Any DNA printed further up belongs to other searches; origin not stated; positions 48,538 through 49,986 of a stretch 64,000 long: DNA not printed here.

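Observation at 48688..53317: Split and order-permuted formate dehydrogenase alpha subunit within an fhs-fdh operon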

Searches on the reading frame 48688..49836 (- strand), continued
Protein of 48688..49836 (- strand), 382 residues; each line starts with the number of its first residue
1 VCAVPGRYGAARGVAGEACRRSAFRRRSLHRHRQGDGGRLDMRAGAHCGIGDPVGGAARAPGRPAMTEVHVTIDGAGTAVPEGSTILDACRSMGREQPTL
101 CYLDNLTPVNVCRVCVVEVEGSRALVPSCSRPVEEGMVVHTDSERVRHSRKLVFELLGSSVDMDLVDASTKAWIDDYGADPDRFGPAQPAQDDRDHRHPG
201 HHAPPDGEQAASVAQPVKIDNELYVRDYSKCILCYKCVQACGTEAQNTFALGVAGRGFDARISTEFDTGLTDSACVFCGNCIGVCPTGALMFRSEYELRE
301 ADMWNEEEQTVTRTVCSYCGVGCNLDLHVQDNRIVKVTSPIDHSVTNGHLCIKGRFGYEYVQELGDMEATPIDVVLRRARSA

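Call 66: find_homologous_proteins(query=P0126, max_evalue=1e-30)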
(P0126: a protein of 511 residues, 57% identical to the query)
Query P0126 (511 aa): 7998 proteins with E <= 1e-30 among 8000 candidates; the best 120 are listed.
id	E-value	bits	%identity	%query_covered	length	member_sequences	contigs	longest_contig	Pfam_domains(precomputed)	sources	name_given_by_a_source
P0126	0.0e+0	1150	100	100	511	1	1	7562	PF10531.16,PF13510.12,PF10589.15,PF22461.3,PF04879.22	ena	-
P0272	3.9e-159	549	55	99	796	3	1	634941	PF10531.16,PF13510.12,PF10589.15,PF00037.33,PF12838.13,PF01512.23,PF22117.3,PF04879.22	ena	-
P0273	4.0e-158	546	55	100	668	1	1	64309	PF10531.16,PF13510.12,PF10589.15,PF00037.33,PF12838.13,PF01512.23,PF22117.3,PF13237.12,PF04879.22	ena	-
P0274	1.7e-151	524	56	97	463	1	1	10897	PF10531.16,PF13510.12,PF10589.15,PF00037.33,PF22461.3,PF12838.13,PF22117.3,PF13237.12,PF04879.22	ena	-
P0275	2.8e-147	510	52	99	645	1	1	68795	PF10531.16,PF13510.12,PF10589.15,PF12838.13,PF01512.23,PF22117.3,PF13237.12,PF04879.22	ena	-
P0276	3.4e-147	510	52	100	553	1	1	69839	PF00111.33,PF12838.13,PF22117.3,PF10531.16,PF13510.12,PF10589.15,PF00037.33,PF22461.3,PF01512.23,PF13237.12,PF13187.12,PF04879.22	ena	-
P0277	1.7e-141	491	51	96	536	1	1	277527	PF10531.16,PF13510.12,PF10589.15,PF00037.33,PF22461.3,PF12838.13,PF22117.3,PF13237.12,PF13187.12,PF04879.22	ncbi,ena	-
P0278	4.5e-141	490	51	99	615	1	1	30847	PF10531.16,PF13510.12,PF00111.33,PF00037.33,PF22461.3,PF12838.13,PF01512.23,PF22117.3,PF04879.22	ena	-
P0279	1.7e-139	484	-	-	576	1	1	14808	PF10531.16,PF13510.12,PF10589.15,PF22461.3,PF01512.23,PF04879.22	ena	-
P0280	4.1e-137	477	73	61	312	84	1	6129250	PF13510.12,PF00037.33,PF12838.13,PF22117.3,PF13237.12,PF13187.12,PF04879.22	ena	-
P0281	2.0e-134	468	50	100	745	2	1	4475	PF10531.16,PF13510.12,PF10589.15,PF00037.33,PF22461.3,PF12838.13,PF01512.23,PF22117.3,PF04879.22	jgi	jgi:NADH:ubiquinone oxidoreductase subunit F (NADH-binding)/NAD-dependent dihydropyrimidine dehydrog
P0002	6.7e-134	466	-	-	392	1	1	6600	PF13510.12,PF00037.33,PF13484.12,PF12838.13,PF22117.3,PF13237.12,PF13187.12,PF04879.22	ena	-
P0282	2.2e-133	464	53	86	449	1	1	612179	PF13510.12,PF10589.15,PF00037.33,PF12838.13,PF22117.3,PF13237.12,PF04879.22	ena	-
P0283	1.1e-130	455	47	99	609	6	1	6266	PF10531.16,PF13510.12,PF10589.15,PF00037.33,PF22461.3,PF12838.13,PF01512.23,PF22117.3,PF04879.22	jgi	jgi:NAD-dependent dihydropyrimidine dehydrogenase PreA subunit/ferredoxin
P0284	8.5e-129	449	49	100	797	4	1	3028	PF10531.16,PF13510.12,PF10589.15,PF00037.33,PF22461.3,PF12838.13,PF01512.23,PF22117.3,PF04879.22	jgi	-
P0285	1.6e-127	445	50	90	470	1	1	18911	PF13510.12,PF10589.15,PF00037.33,PF12838.13,PF22117.3,PF04879.22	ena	-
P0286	8.6e-127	442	51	90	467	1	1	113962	PF13510.12,PF10589.15,PF00037.33,PF12838.13,PF22117.3,PF13237.12,PF04879.22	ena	-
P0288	2.0e-126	441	48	99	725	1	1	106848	PF10531.16,PF13510.12,PF00111.33,PF00037.33,PF22461.3,PF12838.13,PF01512.23,PF22117.3,PF13237.12,PF04879.22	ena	-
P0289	1.5e-125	438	49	99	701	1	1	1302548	PF14697.12,PF10531.16,PF13510.12,PF10589.15,PF00037.33,PF22461.3,PF12838.13,PF01512.23,PF22117.3,PF13237.12,PF04879.22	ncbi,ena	-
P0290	2.5e-123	431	49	99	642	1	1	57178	PF10531.16,PF13510.12,PF00037.33,PF22461.3,PF12838.13,PF01512.23,PF22117.3,PF04879.22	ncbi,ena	-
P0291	2.6e-120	421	48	99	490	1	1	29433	PF10531.16,PF13510.12,PF10589.15,PF00037.33,PF22461.3,PF12838.13,PF22117.3,PF13237.12,PF13187.12,PF04879.22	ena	-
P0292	5.2e-120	420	66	60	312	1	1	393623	PF13510.12,PF00037.33,PF12838.13,PF22117.3,PF13237.12,PF13187.12,PF04879.22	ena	-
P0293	4.4e-119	417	48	99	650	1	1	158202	PF10531.16,PF13510.12,PF10589.15,PF00111.33,PF01512.23,PF04879.22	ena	-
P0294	5.9e-117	410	-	-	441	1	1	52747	PF13510.12,PF10589.15,PF04879.22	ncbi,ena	-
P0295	2.4e-116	408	64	59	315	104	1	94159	PF13510.12,PF00037.33,PF12838.13,PF22117.3,PF13237.12,PF13187.12,PF04879.22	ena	-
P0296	4.3e-116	407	64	60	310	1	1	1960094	PF13510.12,PF00037.33,PF12838.13,PF22117.3,PF13187.12,PF04879.22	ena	-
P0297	4.4e-115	404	57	58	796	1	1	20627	PF10531.16,PF13510.12,PF00111.33,PF00037.33,PF12838.13,PF01512.23,PF22117.3,PF13237.12,PF04879.22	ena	-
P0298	5.0e-115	404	65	60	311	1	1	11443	PF13510.12,PF00037.33,PF12838.13,PF22117.3,PF13237.12,PF13187.12,PF04879.22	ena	-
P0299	5.7e-115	403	64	59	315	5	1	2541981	PF13510.12,PF00037.33,PF12838.13,PF22117.3,PF13237.12,PF13187.12,PF04879.22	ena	-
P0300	6.5e-115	403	48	86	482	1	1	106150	PF13510.12,PF10589.15,PF00037.33,PF12838.13,PF22117.3,PF13237.12,PF13187.12,PF04879.22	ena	-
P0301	2.4e-114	401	50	85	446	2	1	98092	PF13510.12,PF10589.15,PF00037.33,PF12838.13,PF22117.3,PF13237.12,PF04879.22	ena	-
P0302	3.0e-114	401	65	59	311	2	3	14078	PF13510.12,PF00037.33,PF12838.13,PF22117.3,PF13237.12,PF13187.12,PF04879.22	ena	-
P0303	3.3e-114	401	66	59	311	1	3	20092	PF13510.12,PF00037.33,PF12838.13,PF22117.3,PF13237.12,PF13187.12,PF04879.22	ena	-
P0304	5.6e-114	400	52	68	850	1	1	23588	PF10531.16,PF13510.12,PF00037.33,PF01257.26,PF12838.13,PF01512.23,PF22117.3,PF13237.12,PF13187.12,PF04879.22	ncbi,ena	-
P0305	1.0e-113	399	64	60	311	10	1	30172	PF13510.12,PF00037.33,PF12838.13,PF22117.3,PF13237.12,PF13187.12,PF04879.22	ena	-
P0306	1.9e-113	398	-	-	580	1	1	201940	PF10589.15,PF00037.33,PF12838.13,PF01512.23,PF22117.3,PF13237.12,PF13187.12,PF04879.22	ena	-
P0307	5.5e-113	397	63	60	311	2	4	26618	PF13510.12,PF00037.33,PF12838.13,PF22117.3,PF13237.12,PF13187.12,PF04879.22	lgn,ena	-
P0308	9.5e-112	393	61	59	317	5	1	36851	PF13510.12,PF00037.33,PF12838.13,PF22117.3,PF13237.12,PF13187.12,PF04879.22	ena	-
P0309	1.5e-111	392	49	91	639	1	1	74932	PF13510.12,PF10589.15,PF00037.33,PF12838.13,PF01512.23,PF22117.3,PF04879.22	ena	-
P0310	1.9e-111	392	63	60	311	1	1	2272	PF13510.12,PF00037.33,PF12838.13,PF22117.3,PF13187.12,PF04879.22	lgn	-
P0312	1.1e-109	386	49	85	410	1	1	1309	PF13510.12,PF10589.15,PF00037.33,PF12838.13,PF22117.3,PF04879.22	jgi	jgi:predicted molibdopterin-dependent oxidoreductase YjgC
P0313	1.6e-109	385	61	59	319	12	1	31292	PF13510.12,PF00037.33,PF12838.13,PF22117.3,PF13237.12,PF04879.22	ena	-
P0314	4.8e-109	384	60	60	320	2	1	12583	PF13510.12,PF00037.33,PF12838.13,PF22117.3,PF13237.12,PF13187.12,PF04879.22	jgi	jgi:predicted molibdopterin-dependent oxidoreductase YjgC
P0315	2.4e-108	382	52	66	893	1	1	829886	PF13510.12,PF00037.33,PF01257.26,PF12838.13,PF01512.23,PF22117.3,PF13237.12,PF04879.22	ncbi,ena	-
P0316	2.5e-107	378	60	59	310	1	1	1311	PF13510.12,PF00037.33,PF12838.13,PF22117.3,PF13237.12,PF13187.12,PF04879.22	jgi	jgi:predicted molibdopterin-dependent oxidoreductase YjgC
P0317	3.7e-107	378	59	59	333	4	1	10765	PF13510.12,PF00037.33,PF12838.13,PF22117.3,PF13237.12,PF13187.12,PF04879.22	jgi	jgi:predicted molibdopterin-dependent oxidoreductase YjgC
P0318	9.3e-107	376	59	59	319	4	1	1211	PF13510.12,PF00037.33,PF12838.13,PF22117.3,PF13187.12,PF04879.22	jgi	jgi:NADP-reducing hydrogenase subunit HndD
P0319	1.5e-106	376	59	59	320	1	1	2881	PF13510.12,PF00037.33,PF12838.13,PF22117.3,PF13237.12,PF04879.22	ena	-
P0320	4.2e-106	374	57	62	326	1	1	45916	PF13510.12,PF00037.33,PF12838.13,PF22117.3,PF13237.12,PF13187.12,PF04879.22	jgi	jgi:predicted molibdopterin-dependent oxidoreductase YjgC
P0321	5.4e-106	374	59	60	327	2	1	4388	PF13510.12,PF00037.33,PF12838.13,PF22117.3,PF13237.12,PF04879.22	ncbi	-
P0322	9.3e-106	373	59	60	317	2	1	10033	PF13510.12,PF00037.33,PF13484.12,PF12838.13,PF22117.3,PF13237.12,PF04879.22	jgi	jgi:NADP-reducing hydrogenase subunit HndD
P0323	9.8e-106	373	58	59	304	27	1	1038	PF13510.12,PF12837.13,PF00037.33,PF12838.13,PF22117.3,PF13237.12,PF13187.12,PF04879.22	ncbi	-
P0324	1.1e-105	373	59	60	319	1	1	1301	PF13510.12,PF00037.33,PF12838.13,PF22117.3,PF13237.12,PF04879.22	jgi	jgi:predicted molibdopterin-dependent oxidoreductase YjgC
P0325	1.2e-105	373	60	59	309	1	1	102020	PF13510.12,PF00037.33,PF12838.13,PF22117.3,PF13237.12,PF13187.12,PF04879.22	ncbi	-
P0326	1.3e-105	373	59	59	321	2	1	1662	PF13510.12,PF00037.33,PF12838.13,PF22117.3,PF13237.12,PF13187.12,PF04879.22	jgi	jgi:predicted molibdopterin-dependent oxidoreductase YjgC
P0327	1.7e-105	372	58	60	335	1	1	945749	PF13510.12,PF00037.33,PF12838.13,PF22117.3,PF13237.12,PF13187.12,PF04879.22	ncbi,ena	-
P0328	2.7e-105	372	59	60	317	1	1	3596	PF13510.12,PF00037.33,PF12838.13,PF22117.3,PF13237.12,PF13187.12,PF04879.22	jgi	jgi:predicted molibdopterin-dependent oxidoreductase YjgC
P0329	2.9e-105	371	60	59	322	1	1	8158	PF13510.12,PF00037.33,PF13484.12,PF12838.13,PF22117.3,PF13237.12,PF04879.22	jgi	jgi:NADP-reducing hydrogenase subunit HndD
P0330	3.0e-105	371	59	59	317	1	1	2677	PF13510.12,PF00037.33,PF12838.13,PF22117.3,PF13237.12,PF04879.22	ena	-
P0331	3.8e-105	371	58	59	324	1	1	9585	PF13510.12,PF00037.33,PF12838.13,PF22117.3,PF13237.12,PF13187.12,PF04879.22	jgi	jgi:predicted molibdopterin-dependent oxidoreductase YjgC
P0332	4.2e-105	371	59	59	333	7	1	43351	PF13510.12,PF00037.33,PF13484.12,PF12838.13,PF22117.3,PF13237.12,PF04879.22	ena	-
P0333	6.1e-105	370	59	59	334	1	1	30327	PF13510.12,PF00037.33,PF12838.13,PF22117.3,PF13237.12,PF04879.22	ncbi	ncbi:MAG TPA: 2Fe-2S iron-sulfur cluster-binding protein [Actinomycetota bacterium]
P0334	6.2e-105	370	58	60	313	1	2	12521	PF13510.12,PF00037.33,PF12838.13,PF22117.3,PF13237.12,PF13187.12,PF04879.22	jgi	jgi:predicted molibdopterin-dependent oxidoreductase YjgC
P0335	7.8e-105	370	57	59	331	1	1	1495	PF13510.12,PF00037.33,PF12838.13,PF22117.3,PF13237.12,PF13187.12,PF04879.22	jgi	jgi:predicted molibdopterin-dependent oxidoreductase YjgC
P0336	9.1e-105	370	58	60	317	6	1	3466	PF13510.12,PF00037.33,PF12838.13,PF22117.3,PF13237.12,PF04879.22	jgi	jgi:predicted molibdopterin-dependent oxidoreductase YjgC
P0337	1.0e-104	370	60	59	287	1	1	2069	PF13510.12,PF00037.33,PF12838.13,PF22117.3,PF13237.12,PF13187.12,PF04879.22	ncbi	-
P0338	1.0e-104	370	57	60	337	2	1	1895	PF13510.12,PF00037.33,PF12838.13,PF22117.3,PF13237.12,PF13187.12,PF04879.22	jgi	-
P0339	1.1e-104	370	60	60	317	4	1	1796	PF13510.12,PF00037.33,PF12838.13,PF22117.3,PF04879.22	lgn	-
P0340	1.1e-104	370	57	60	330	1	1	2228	PF13510.12,PF00037.33,PF12838.13,PF22117.3,PF13237.12,PF13187.12,PF04879.22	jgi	jgi:predicted molibdopterin-dependent oxidoreductase YjgC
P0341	1.4e-104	369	56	60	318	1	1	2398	PF13510.12,PF00037.33,PF12838.13,PF22117.3,PF13237.12,PF13187.12,PF04879.22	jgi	jgi:predicted molibdopterin-dependent oxidoreductase YjgC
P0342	1.5e-104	369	57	60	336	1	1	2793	PF13510.12,PF00037.33,PF12838.13,PF22117.3,PF13237.12,PF13187.12,PF04879.22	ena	-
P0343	1.5e-104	369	60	60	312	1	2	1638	PF13510.12,PF00037.33,PF12838.13,PF22117.3,PF13237.12,PF04879.22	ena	-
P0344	1.7e-104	369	59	59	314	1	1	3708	PF13510.12,PF00037.33,PF12838.13,PF22117.3,PF13237.12,PF13187.12,PF04879.22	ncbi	-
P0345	1.8e-104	369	58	59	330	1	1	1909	PF13510.12,PF00037.33,PF12838.13,PF22117.3,PF13237.12,PF13187.12,PF04879.22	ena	-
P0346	2.0e-104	369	58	59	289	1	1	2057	PF13510.12,PF00037.33,PF12838.13,PF22117.3,PF13237.12,PF13187.12,PF04879.22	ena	-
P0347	2.2e-104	369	57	60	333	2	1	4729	PF13510.12,PF00037.33,PF12838.13,PF22117.3,PF13237.12,PF13187.12,PF04879.22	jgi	jgi:predicted molibdopterin-dependent oxidoreductase YjgC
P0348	2.2e-104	369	58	59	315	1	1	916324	PF13510.12,PF00037.33,PF13484.12,PF12838.13,PF22117.3,PF13237.12,PF13187.12,PF04879.22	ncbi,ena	-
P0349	2.3e-104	368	59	60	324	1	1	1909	PF13510.12,PF00037.33,PF12838.13,PF22117.3,PF13237.12,PF13187.12,PF04879.22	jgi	jgi:predicted molibdopterin-dependent oxidoreductase YjgC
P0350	2.3e-104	368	58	59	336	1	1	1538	PF13510.12,PF00037.33,PF12838.13,PF22117.3,PF13237.12,PF13187.12,PF04879.22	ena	-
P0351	2.4e-104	368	58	59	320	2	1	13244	PF13510.12,PF00037.33,PF13484.12,PF12838.13,PF22117.3,PF13237.12,PF13187.12,PF04879.22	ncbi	-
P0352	2.5e-104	368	57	59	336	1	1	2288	PF13510.12,PF00037.33,PF12838.13,PF22117.3,PF13237.12,PF13187.12,PF04879.22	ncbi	-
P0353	3.1e-104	368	59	59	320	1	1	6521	PF13510.12,PF00037.33,PF12838.13,PF22117.3,PF13237.12,PF13187.12,PF04879.22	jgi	jgi:NADP-reducing hydrogenase subunit HndD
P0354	3.1e-104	368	58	60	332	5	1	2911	PF13510.12,PF00037.33,PF12838.13,PF22117.3,PF13237.12,PF13187.12,PF04879.22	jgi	jgi:predicted molibdopterin-dependent oxidoreductase YjgC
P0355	3.3e-104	368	57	59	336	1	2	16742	PF13510.12,PF00037.33,PF12838.13,PF22117.3,PF13237.12,PF04879.22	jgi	jgi:predicted molibdopterin-dependent oxidoreductase YjgC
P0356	3.5e-104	368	58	59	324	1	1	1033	PF13510.12,PF00037.33,PF12838.13,PF22117.3,PF13237.12,PF13187.12,PF04879.22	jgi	jgi:predicted molibdopterin-dependent oxidoreductase YjgC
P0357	3.9e-104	368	57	59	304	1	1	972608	PF13510.12,PF12837.13,PF00037.33,PF12838.13,PF22117.3,PF13237.12,PF13187.12,PF04879.22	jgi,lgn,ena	-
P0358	4.8e-104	367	58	60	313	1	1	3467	PF13510.12,PF00037.33,PF12838.13,PF22117.3,PF13237.12,PF13187.12,PF04879.22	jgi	jgi:predicted molibdopterin-dependent oxidoreductase YjgC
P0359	5.3e-104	367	57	60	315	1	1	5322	PF13510.12,PF00037.33,PF12838.13,PF22117.3,PF13237.12,PF13187.12,PF04879.22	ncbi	-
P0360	5.4e-104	367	57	59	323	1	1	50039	PF13510.12,PF00037.33,PF12838.13,PF22117.3,PF13237.12,PF13187.12,PF04879.22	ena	-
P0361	5.4e-104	367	57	60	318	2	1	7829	PF13510.12,PF00037.33,PF12838.13,PF22117.3,PF13237.12,PF13187.12,PF04879.22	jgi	jgi:NADP-reducing hydrogenase subunit HndD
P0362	6.7e-104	367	59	59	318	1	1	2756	PF13510.12,PF00037.33,PF12838.13,PF22117.3,PF13237.12,PF04879.22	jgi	jgi:predicted molibdopterin-dependent oxidoreductase YjgC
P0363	8.3e-104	367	56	61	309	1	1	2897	PF13510.12,PF00037.33,PF12838.13,PF22117.3,PF13237.12,PF13187.12,PF04879.22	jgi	jgi:NADP-reducing hydrogenase subunit HndD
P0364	8.6e-104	367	60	59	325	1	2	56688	PF13510.12,PF00037.33,PF12838.13,PF22117.3,PF13237.12,PF13187.12,PF04879.22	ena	-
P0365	1.0e-103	366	57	59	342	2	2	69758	PF13510.12,PF00037.33,PF12838.13,PF22117.3,PF13237.12,PF13187.12,PF04879.22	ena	-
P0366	1.1e-103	366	60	59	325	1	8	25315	PF13510.12,PF00037.33,PF12838.13,PF22117.3,PF13237.12,PF13187.12,PF04879.22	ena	-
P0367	1.1e-103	366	60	59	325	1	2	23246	PF13510.12,PF00037.33,PF12838.13,PF22117.3,PF13237.12,PF13187.12,PF04879.22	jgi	-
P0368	1.1e-103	366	60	59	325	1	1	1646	PF13510.12,PF00037.33,PF12838.13,PF22117.3,PF13237.12,PF13187.12,PF04879.22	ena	-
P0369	1.1e-103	366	58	59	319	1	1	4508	PF13510.12,PF00037.33,PF12838.13,PF22117.3,PF13237.12,PF04879.22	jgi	jgi:predicted molibdopterin-dependent oxidoreductase YjgC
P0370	1.1e-103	366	57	60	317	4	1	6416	PF13510.12,PF00037.33,PF12838.13,PF22117.3,PF13237.12,PF04879.22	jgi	jgi:predicted molibdopterin-dependent oxidoreductase YjgC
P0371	1.1e-103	366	57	59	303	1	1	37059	PF13510.12,PF12837.13,PF00037.33,PF12838.13,PF22117.3,PF13237.12,PF13187.12,PF04879.22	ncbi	-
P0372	1.2e-103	366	60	59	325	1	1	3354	PF13510.12,PF00037.33,PF12838.13,PF22117.3,PF13237.12,PF13187.12,PF04879.22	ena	-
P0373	1.2e-103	366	60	59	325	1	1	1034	PF13510.12,PF00037.33,PF12838.13,PF22117.3,PF13237.12,PF13187.12,PF04879.22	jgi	jgi:predicted molibdopterin-dependent oxidoreductase YjgC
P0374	1.3e-103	366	59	59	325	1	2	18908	PF13510.12,PF00037.33,PF12838.13,PF22117.3,PF13237.12,PF13187.12,PF04879.22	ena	-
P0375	1.4e-103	366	60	59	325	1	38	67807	PF13510.12,PF00037.33,PF12838.13,PF22117.3,PF13237.12,PF13187.12,PF04879.22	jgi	jgi:predicted molibdopterin-dependent oxidoreductase YjgC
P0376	1.4e-103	366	60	59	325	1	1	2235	PF13510.12,PF00037.33,PF12838.13,PF22117.3,PF13237.12,PF13187.12,PF04879.22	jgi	jgi:predicted molibdopterin-dependent oxidoreductase YjgC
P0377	1.4e-103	366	57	61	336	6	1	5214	PF13510.12,PF00037.33,PF12838.13,PF22117.3,PF13237.12,PF13187.12,PF04879.22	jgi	-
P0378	1.5e-103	366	58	59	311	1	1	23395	PF13510.12,PF00037.33,PF12838.13,PF22117.3,PF13237.12,PF13187.12,PF04879.22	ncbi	-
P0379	1.7e-103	366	59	59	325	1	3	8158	PF13510.12,PF00037.33,PF12838.13,PF22117.3,PF13237.12,PF13187.12,PF04879.22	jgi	jgi:predicted molibdopterin-dependent oxidoreductase YjgC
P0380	1.7e-103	366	58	59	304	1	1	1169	PF13510.12,PF12837.13,PF00037.33,PF12838.13,PF22117.3,PF13237.12,PF13187.12,PF04879.22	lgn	-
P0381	1.7e-103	366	57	59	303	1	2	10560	PF13510.12,PF00037.33,PF12838.13,PF22117.3,PF13237.12,PF13187.12,PF04879.22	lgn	-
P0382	1.8e-103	366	60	59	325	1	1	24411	PF13510.12,PF12838.13,PF22117.3,PF13237.12,PF04879.22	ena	-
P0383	2.0e-103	365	57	60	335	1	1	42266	PF13510.12,PF00037.33,PF12838.13,PF22117.3,PF13237.12,PF13187.12,PF04879.22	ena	-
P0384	2.1e-103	365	57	59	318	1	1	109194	PF13510.12,PF00037.33,PF12838.13,PF22117.3,PF13237.12,PF13187.12,PF04879.22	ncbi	-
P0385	2.1e-103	365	57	61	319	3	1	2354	PF13510.12,PF00037.33,PF12838.13,PF22117.3,PF13237.12,PF13187.12,PF04879.22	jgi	-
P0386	2.2e-103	365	57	60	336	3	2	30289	PF13510.12,PF00037.33,PF12838.13,PF22117.3,PF13237.12,PF13187.12,PF04879.22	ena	-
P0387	2.4e-103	365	57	60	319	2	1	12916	PF13510.12,PF00037.33,PF13484.12,PF12838.13,PF22117.3,PF13237.12,PF13187.12,PF04879.22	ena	-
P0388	2.4e-103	365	58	59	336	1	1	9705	PF13510.12,PF00037.33,PF12838.13,PF22117.3,PF13237.12,PF13187.12,PF04879.22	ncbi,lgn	ncbi:MAG: 2Fe-2S iron-sulfur cluster-binding protein [Actinomycetota bacterium]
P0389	2.6e-103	365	58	60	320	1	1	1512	PF13510.12,PF00037.33,PF12838.13,PF22117.3,PF13237.12,PF13187.12,PF04879.22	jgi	jgi:predicted molibdopterin-dependent oxidoreductase YjgC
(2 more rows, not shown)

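Call 67: find_encoding_contigs(protein=P0315, flank=6000, max_places=2)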
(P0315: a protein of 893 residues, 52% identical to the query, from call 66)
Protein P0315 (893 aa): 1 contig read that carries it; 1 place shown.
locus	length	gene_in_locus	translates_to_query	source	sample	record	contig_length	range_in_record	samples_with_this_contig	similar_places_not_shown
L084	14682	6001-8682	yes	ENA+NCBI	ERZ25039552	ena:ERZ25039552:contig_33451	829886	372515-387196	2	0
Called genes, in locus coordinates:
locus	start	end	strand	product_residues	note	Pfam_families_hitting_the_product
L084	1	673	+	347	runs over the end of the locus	PF00005:ABC_tran, PF08352:oligo_HPY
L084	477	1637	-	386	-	PF03576:Peptidase_S58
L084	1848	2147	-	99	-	PF13601:HTH_34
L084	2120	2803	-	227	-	-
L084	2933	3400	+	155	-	-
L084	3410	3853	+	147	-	PF06271:RDD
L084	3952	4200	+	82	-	PF00384:Molybdopterin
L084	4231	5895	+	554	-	PF00384:Molybdopterin, PF01568:Molydop_binding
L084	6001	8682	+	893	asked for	PF01257:2Fe-2S_thioredx, PF01512:Complex1_51K, PF13510:Fer2_4, PF00037:Fer4 (faint), PF12838:Fer4_7 (faint), PF13237:Fer4_10 (faint), PF22117:Fer4_Nqo3 (faint), PF04879:Molybdop_Fe4S4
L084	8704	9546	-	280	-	PF02634:FdhD-NarQ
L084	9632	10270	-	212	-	-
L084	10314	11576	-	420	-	PF00682:HMGL-like, PF22617:HCS_D2 (weak)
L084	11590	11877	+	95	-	PF12728:HTH_17, PF13411:MerR_1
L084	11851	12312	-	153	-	PF06722:EryCIII-like_C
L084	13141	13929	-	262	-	PF03848:TehB (faint), PF13489:Methyltransf_23, PF13847:Methyltransf_31, PF08241:Methyltransf_11, PF08242:Methyltransf_12, PF13649:Methyltransf_25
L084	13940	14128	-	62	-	PF13459:Fer4_15, PF13370:Fer4_13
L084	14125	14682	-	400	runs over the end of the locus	PF00067:p450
